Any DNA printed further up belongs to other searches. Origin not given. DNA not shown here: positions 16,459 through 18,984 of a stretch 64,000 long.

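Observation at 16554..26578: Self-contained four-gene envelope module: membrane-domain::ABC-ATPase fusion, large permease, small anchored protein and a giant lipoprotein.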

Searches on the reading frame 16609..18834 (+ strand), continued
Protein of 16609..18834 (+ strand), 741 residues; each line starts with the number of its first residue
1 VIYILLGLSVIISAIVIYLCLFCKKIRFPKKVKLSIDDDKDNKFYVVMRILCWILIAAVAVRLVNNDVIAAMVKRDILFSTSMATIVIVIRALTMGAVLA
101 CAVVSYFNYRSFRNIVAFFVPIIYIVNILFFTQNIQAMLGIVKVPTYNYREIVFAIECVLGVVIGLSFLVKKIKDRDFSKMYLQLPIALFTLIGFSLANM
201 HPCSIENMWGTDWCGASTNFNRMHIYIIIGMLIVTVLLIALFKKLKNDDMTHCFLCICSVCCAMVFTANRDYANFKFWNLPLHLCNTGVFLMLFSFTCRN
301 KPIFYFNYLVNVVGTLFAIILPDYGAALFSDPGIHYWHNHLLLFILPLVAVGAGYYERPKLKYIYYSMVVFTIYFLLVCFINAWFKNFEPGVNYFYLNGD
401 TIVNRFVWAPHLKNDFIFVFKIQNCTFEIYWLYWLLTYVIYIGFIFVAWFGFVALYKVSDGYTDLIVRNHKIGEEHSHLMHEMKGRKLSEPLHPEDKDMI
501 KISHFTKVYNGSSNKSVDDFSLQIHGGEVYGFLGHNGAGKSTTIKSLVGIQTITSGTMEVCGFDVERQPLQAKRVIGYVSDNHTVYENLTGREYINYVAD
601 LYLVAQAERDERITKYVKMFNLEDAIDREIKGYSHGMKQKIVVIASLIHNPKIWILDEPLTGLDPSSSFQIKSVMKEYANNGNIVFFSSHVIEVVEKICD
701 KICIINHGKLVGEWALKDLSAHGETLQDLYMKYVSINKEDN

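Call 11: find_encoding_contigs(protein=P0017, flank=10000, max_places=3)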
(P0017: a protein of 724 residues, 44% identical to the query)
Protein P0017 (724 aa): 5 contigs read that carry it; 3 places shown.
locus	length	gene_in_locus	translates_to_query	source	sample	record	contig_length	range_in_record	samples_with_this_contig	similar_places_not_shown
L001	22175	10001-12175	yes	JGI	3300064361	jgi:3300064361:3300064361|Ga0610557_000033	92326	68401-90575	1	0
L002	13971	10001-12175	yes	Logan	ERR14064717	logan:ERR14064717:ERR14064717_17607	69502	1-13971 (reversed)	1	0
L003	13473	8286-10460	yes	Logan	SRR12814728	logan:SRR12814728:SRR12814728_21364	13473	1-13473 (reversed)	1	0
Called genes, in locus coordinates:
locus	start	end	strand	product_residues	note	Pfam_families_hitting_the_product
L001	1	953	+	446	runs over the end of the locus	PF00342:PGI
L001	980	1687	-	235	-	PF02592:Vut_1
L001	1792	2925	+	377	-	PF01702:TGT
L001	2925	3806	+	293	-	-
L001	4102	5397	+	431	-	PF01098:FTSW_RODA_SPOVE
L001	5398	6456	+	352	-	PF03033:Glyco_transf_28, PF04101:Glyco_tran_28_C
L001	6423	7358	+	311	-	PF01565:FAD_binding_4, PF02873:MurB_C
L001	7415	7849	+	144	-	PF12652:CotJB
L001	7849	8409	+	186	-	PF05067:Mn_catalase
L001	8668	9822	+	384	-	PF00091:Tubulin, PF12327:FtsZ_C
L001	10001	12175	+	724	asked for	PF14808:TMEM164, PF00005:ABC_tran, PF13304:AAA_21 (faint)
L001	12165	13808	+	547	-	PF16949:ABC_tran_2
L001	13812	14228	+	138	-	-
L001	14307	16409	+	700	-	-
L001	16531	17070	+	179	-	PF00857:Isochorismatase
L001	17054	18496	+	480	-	PF17767:NAPRTase_N, PF04095:NAPRTase (weak), PF17956:NAPRTase_C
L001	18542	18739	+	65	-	-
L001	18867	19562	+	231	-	-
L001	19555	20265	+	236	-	PF08281:Sigma70_r4_2 (faint), PF04542:Sigma70_r2, PF04545:Sigma70_r4, PF01381:HTH_3 (weak)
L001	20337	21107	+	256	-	PF04542:Sigma70_r2, PF04539:Sigma70_r3 (weak), PF04545:Sigma70_r4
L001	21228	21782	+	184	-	PF12822:ECF_trnsprt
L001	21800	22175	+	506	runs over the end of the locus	PF01676:Metalloenzyme, PF06415:iPGM_N, PF01663:Phosphodiest (weak)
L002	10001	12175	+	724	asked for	PF14808:TMEM164, PF00005:ABC_tran, PF13304:AAA_21 (faint)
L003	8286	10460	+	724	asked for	PF14808:TMEM164, PF00005:ABC_tran, PF13304:AAA_21 (faint)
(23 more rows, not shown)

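Call 12: find_encoding_contigs(protein=P0028, flank=10000, max_places=2)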
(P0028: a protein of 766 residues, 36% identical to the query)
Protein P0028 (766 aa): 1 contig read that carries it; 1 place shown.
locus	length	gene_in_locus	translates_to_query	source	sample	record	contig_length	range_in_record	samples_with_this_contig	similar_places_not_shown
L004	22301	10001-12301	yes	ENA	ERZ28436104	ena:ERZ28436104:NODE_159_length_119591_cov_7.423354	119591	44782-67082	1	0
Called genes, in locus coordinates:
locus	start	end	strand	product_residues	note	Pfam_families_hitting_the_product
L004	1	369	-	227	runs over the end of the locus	-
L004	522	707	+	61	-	-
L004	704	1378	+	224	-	PF20582:UPF0758_N, PF04002:RadC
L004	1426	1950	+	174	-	PF13420:Acetyltransf_4, PF00583:Acetyltransf_1, PF13673:Acetyltransf_10, PF13508:Acetyltransf_7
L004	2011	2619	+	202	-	PF03775:MinC_C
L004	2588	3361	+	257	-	PF00142:Fer4_NifH (faint), PF01656:CbiA, PF02374:ArsA_ATPase (faint), PF06564:CBP_BcsQ (faint), PF09140:MipZ, PF10609:ParA, PF13614:AAA_31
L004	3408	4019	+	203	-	PF01551:Peptidase_M23 (weak)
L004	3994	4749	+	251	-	PF02163:Peptidase_M50 (weak)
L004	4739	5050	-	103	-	-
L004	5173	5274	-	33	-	-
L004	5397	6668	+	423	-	PF01225:Mur_ligase, PF08245:Mur_ligase_M, PF02875:Mur_ligase_C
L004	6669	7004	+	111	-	-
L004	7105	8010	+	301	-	-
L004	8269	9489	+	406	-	PF00579:tRNA-synt_1b, PF22421:SYY_C-terminal, PF01479:S4 (faint)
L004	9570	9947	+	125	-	-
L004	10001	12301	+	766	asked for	PF14808:TMEM164, PF00005:ABC_tran, PF13304:AAA_21 (faint)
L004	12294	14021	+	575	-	PF16949:ABC_tran_2, PF09847:12TM_1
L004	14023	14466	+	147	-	-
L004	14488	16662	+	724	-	PF07523:Big_3 (weak)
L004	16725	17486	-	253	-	-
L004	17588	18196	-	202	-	PF00163:Ribosomal_S4, PF01479:S4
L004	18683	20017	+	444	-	PF07556:DUF1538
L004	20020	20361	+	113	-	-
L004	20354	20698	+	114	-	PF00543:P-II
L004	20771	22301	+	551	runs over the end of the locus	PF06160:EzrA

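Call 24: find_related_loci(query=A1, collection=genome_contigs, flank=10000)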
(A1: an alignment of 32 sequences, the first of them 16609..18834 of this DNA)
Query A1 (741 aa) in genome_contigs; peptide patterns used: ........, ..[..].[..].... (x = any residue, [..] = any of these).
600 stretches matched a pattern (row limit reached: there are more); 598 encode a relative of the query (tblastn E <= 1e-3); the best 80 are kept; 80 distinct loci.
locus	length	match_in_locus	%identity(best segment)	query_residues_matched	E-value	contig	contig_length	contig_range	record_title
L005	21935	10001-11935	40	78-732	1e-143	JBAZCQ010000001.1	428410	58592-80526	MAG: Acholeplasmataceae bacterium isolate SO_2017_LW2_76 scaffold_9_c1_LW138R_2017, whole genome shotgun sequence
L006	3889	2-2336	45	219-733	2e-140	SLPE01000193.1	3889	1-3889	MAG: Candidatus Izimaplasma bacterium isolate CSSed165cm_483 CSSed16-5cm-130655, whole genome shotgun sequence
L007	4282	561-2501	36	93-736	6e-133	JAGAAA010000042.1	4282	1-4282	MAG: Clostridia bacterium isolate RGIG8253 Water_buffalos_Rumen-5__c540723, whole genome shotgun sequence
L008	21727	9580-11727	34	8-740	1e-120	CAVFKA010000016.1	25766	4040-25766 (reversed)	bacterium isolate H07627-L1_cleanbin_000022 genome assembly, contig: Spades_H07627-L1_contig_1090, whole genome shotgun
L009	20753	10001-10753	49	473-736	5e-79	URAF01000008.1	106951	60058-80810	uncultured Clostridiales bacterium isolate UMGS814 genome assembly, contig: NODE_52_length_106951_cov_4.826280, whole ge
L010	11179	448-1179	51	493-732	2e-78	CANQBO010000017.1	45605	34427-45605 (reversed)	MAG: uncultured Clostridia bacterium isolate Lapin-001__bin50 genome assembly, contig: Lapin-001__NODE_1079_length_45605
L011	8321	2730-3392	52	499-719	2e-75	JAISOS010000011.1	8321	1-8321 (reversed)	MAG: Clostridiales bacterium isolate Iy174_bin51 k119_2239984, whole genome shotgun sequence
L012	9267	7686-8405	51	497-737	9e-70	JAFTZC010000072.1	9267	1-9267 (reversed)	MAG: Clostridia bacterium isolate RGIG4281 Roe_deer_Colon.Co__c2130605, whole genome shotgun sequence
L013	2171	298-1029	43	499-741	6e-70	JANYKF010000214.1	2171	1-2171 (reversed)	MAG: Clostridiaceae bacterium isolate GL140_5_metabinner_137 GL140_5_k141_1730044, whole genome shotgun sequence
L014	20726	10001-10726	44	499-740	2e-66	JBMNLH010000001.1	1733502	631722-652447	MAG: Bacillota bacterium isolate SBF912LR0HQ0223 contig_25203, whole genome shotgun sequence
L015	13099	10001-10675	46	499-723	1e-64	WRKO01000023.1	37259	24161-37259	MAG: Oscillospiraceae bacterium isolate Th196P3bin109 Ga0099364_10001572, whole genome shotgun sequence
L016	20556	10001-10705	46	499-731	2e-64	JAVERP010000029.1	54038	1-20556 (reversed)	MAG: Sphaerochaeta sp. isolate BF1_21 scaffold_1017_c1_biofilm_2017, whole genome shotgun sequence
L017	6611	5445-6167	43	497-740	3e-63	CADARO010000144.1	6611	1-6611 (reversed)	MAG: uncultured Clostridiales bacterium isolate RUG13560 genome assembly, contig: RUG13560_asm_144, whole genome shotgun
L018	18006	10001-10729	43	499-741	1e-63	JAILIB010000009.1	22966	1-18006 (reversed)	MAG: Saccharofermentans sp. isolate RUI139 k141_1670231_flag=0_multi=95.3014_len=22966, whole genome shotgun sequence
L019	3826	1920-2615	43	498-732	9e-63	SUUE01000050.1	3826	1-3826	MAG: Coriobacteriaceae bacterium isolate SIG38 NODE_7156_length_3826_cov_93.077887, whole genome shotgun sequence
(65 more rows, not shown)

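Call 29: find_encoding_contigs(protein=P0002, flank=10000, max_places=2)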
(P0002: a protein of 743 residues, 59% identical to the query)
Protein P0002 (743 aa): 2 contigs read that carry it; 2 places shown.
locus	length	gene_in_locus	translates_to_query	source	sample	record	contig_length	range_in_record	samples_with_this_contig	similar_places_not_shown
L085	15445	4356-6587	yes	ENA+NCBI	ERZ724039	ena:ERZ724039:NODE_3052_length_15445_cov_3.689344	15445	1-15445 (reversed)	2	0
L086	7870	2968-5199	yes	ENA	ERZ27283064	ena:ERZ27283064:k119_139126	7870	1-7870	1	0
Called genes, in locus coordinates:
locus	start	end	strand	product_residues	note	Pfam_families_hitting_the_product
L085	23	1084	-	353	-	PF04551:GcpE, PF26540:GcpE_C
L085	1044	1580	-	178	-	PF13384:HTH_23 (faint), PF13518:HTH_28 (weak)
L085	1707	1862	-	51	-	PF00471:Ribosomal_L33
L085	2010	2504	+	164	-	PF12788:YmaF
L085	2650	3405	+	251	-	PF00106:adh_short, PF08659:KR, PF13561:adh_short_C2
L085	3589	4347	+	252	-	PF14808:TMEM164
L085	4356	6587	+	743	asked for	PF14808:TMEM164, PF00005:ABC_tran, PF13304:AAA_21 (faint)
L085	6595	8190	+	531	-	-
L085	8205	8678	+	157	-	-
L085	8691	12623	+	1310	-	PF09479:Flg_new (faint)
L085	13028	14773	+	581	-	PF13491:FtsK_4TM (faint)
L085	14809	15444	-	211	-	?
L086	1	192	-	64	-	?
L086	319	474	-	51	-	PF00471:Ribosomal_L33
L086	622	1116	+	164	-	PF12788:YmaF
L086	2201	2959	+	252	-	PF14808:TMEM164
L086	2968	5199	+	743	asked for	PF14808:TMEM164, PF00005:ABC_tran, PF13304:AAA_21 (faint)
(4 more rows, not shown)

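Call 30: find_encoding_contigs(protein=P0006, flank=10000, max_places=1)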
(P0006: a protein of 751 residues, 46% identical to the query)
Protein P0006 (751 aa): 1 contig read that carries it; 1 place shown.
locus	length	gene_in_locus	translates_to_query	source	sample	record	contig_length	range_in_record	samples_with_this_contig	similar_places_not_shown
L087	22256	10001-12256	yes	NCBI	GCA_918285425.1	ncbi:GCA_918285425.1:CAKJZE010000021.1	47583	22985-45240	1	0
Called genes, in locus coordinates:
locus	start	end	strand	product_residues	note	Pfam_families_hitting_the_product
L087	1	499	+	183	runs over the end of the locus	-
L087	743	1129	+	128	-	-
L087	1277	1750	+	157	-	-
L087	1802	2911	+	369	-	PF04055:Radical_SAM, PF13353:Fer4_12 (weak)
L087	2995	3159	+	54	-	-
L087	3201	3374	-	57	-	-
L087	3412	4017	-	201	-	-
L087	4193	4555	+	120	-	-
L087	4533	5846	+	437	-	-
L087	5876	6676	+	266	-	PF00106:adh_short, PF13561:adh_short_C2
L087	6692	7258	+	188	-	-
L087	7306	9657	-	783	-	PF09364:XFP_N, PF03894:XFP, PF09363:XFP_C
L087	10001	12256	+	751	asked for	PF14808:TMEM164, PF00005:ABC_tran, PF13304:AAA_21 (weak)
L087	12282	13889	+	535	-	PF09847:12TM_1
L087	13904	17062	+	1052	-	PF02368:Big_2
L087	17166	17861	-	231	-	-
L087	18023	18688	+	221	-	PF03167:UDG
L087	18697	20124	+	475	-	-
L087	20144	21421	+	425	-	PF13365:Trypsin_2, PF00089:Trypsin, PF13180:PDZ_2 (weak)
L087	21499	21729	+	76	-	PF00550:PP-binding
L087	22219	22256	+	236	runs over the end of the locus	PF00571:CBS (weak)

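Call 31: find_encoding_contigs(protein=P0027, flank=10000, max_places=1)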
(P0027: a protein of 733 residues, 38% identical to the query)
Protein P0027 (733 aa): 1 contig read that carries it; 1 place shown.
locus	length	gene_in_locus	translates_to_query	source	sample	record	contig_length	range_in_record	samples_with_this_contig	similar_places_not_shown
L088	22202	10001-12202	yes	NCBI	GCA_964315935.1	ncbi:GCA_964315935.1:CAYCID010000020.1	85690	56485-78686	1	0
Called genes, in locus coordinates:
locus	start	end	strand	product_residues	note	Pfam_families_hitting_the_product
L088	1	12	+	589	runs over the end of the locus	PF00664:ABC_membrane, PF02463:SMC_N (faint), PF00005:ABC_tran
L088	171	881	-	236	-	-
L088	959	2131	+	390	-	PF01467:CTP_transf_like, PF01966:HD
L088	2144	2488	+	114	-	PF02410:RsfS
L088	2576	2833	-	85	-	-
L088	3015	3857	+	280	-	-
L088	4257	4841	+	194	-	PF01891:CbiM (weak), PF12822:ECF_trnsprt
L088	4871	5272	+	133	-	PF02367:TsaE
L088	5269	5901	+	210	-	PF00814:TsaD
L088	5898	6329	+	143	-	PF13302:Acetyltransf_3, PF00583:Acetyltransf_1, PF13673:Acetyltransf_10, PF08445:FR47, PF13508:Acetyltransf_7, PF23209:IDM1_C (weak)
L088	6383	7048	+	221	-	PF00561:Abhydrolase_1, PF03959:FSH1 (faint), PF06821:Ser_hydrolase (faint), PF12146:Hydrolase_4, PF12697:Abhydrolase_6, PF00561:Abhydrolase_1 (weak), PF08386:Abhydrolase_4 (weak)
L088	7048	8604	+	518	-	PF08245:Mur_ligase_M, PF02875:Mur_ligase_C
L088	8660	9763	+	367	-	PF01820:Dala_Dala_lig_N, PF07478:Dala_Dala_lig_C, PF02222:ATP-grasp, PF02786:CPSase_L_D2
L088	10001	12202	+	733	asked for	PF14808:TMEM164, PF00005:ABC_tran, PF13304:AAA_21 (faint)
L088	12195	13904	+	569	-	-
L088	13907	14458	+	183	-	-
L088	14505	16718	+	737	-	PF07523:Big_3 (weak)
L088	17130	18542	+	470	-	PF02127:Peptidase_M18, PF05343:Peptidase_M42 (faint)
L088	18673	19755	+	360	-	PF01546:Peptidase_M20, PF07687:M20_dimer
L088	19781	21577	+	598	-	PF13292:DXP_synthase_N, PF02779:Transket_pyr, PF02780:Transketolase_C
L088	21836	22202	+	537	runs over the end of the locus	PF12072:RNase_Y_N, PF00013:KH_1 (weak), PF22891:KH_PNO1_2nd (faint), PF01966:HD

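Call 32: find_encoding_contigs(protein=P0039, flank=10000, max_places=1)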
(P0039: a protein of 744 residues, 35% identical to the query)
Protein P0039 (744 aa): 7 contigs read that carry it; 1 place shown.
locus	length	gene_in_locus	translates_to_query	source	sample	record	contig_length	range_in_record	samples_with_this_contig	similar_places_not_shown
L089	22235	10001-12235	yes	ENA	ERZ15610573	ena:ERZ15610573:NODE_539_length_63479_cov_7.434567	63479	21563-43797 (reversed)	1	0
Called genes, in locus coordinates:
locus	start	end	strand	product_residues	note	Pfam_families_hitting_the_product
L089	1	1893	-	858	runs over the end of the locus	PF02861:Clp_N, PF23569:NBD_SMAX1, PF00004:AAA, PF17871:AAA_lid_9, PF00004:AAA, PF07724:AAA_2, PF07728:AAA_5, PF10431:ClpB_D2-small, +6 more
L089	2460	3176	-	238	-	PF04542:Sigma70_r2, PF04545:Sigma70_r4, PF01381:HTH_3 (weak)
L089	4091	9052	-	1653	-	PF08305:NPCBM, PF00754:F5_F8_type_C, PF22633:F5_F8_type_C_2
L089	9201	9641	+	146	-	PF12773:DZR, PF13240:Zn_Ribbon_1 (weak), PF13248:Zn_ribbon_3 (faint), PF17032:Zn_ribbon_15 (faint)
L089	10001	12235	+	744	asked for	PF13304:AAA_21 (faint), PF14808:TMEM164, PF00005:ABC_tran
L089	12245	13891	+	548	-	-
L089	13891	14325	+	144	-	-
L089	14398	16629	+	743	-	-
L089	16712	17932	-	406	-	PF00091:Tubulin, PF12327:FtsZ_C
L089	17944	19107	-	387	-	PF14450:FtsA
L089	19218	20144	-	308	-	PF08478:POTRA_1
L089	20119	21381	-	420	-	PF00275:EPSP_synthase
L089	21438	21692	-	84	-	PF02604:PhdYeFM_antitox (weak)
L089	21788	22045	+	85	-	-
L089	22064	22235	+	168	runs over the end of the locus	-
